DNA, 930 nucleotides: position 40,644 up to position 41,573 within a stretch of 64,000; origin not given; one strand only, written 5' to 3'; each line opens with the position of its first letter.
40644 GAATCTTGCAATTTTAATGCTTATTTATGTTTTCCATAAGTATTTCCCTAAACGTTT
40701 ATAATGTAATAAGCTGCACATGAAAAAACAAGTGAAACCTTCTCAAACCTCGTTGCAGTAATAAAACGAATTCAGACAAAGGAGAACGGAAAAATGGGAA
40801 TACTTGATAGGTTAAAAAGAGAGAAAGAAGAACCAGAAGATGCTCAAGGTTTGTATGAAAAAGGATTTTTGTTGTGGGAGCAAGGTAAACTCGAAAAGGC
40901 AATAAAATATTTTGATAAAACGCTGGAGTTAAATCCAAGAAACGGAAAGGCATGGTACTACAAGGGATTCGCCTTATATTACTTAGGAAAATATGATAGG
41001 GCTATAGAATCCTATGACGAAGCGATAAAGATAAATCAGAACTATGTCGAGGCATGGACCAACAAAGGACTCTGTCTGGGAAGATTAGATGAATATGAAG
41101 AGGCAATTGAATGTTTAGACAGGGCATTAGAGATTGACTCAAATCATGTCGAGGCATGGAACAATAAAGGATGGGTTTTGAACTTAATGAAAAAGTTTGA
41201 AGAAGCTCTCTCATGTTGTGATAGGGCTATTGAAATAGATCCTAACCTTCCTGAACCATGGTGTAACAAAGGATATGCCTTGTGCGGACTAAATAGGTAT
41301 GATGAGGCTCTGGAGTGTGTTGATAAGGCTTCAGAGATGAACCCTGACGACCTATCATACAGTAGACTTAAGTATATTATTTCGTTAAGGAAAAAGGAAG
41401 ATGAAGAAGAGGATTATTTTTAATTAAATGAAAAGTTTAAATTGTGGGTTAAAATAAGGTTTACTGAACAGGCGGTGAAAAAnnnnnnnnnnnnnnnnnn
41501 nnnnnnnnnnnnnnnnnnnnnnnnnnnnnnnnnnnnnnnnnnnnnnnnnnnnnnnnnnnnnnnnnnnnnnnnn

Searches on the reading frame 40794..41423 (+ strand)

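Call 80: search_protein_families(library=pfam, proteins=[window:40794-41423:+], max_evalue=0.00001)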
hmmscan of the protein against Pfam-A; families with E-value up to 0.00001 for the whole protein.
window:40794-41423:+ (209 aa): 23 families
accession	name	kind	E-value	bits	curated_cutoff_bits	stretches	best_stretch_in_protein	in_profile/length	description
PF00515.34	TPR_1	-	1.4e-54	180.3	27.8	5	119-151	1-33/34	Tetratricopeptide repeat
PF07719.23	TPR_2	-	2.9e-44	146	27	5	52-84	2-34/34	Tetratricopeptide repeat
PF13181.12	TPR_8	-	5.3e-37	123.3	25.7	2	86-118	2-34/34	Tetratricopeptide repeat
PF13431.12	TPR_17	-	1.8e-36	121.8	24.4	4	141-174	1-34/34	Tetratricopeptide repeat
PF13432.12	TPR_16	-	2.8e-35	120.8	32.7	3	23-82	3-62/65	Tetratricopeptide repeat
PF13414.12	TPR_11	-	9.1e-34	115.3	26.8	2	60-95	3-38/42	TPR repeat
PF12895.13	ANAPC3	-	9.8e-26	90.3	27.2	2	30-110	2-81/82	Anaphase-promoting complex, cyclosome, subunit 3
PF13424.12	TPR_12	-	2.6e-25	88.8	30.1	2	86-149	4-75/77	Tetratricopeptide repeat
PF13428.12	TPR_14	-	1.9e-24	84.1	23.5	0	53-92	3-42/44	Tetratricopeptide repeat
PF01239.28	PPTA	-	7.2e-23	79.2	29.5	0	33-63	1-31/32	Protein prenyltransferase alpha subunit repeat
PF14559.12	TPR_19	-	1.7e-22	80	25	2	64-122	4-62/68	Tetratricopeptide repeat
PF13371.12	TPR_9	-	2.5e-21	75.9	35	1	133-192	9-68/73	Tetratricopeptide repeat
PF13374.12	TPR_10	-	5.5e-15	55.3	27.5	0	58-82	9-33/42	Tetratricopeptide repeat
PF25062.1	ARM_TT21_N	-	1.2e-14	55.1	40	1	6-138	88-221/222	Tetratricopeptide repeat protein 21 N-terminal ARM repeat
PF13176.12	TPR_7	-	3.4e-14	52.1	27.9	0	87-115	1-29/36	Tetratricopeptide repeat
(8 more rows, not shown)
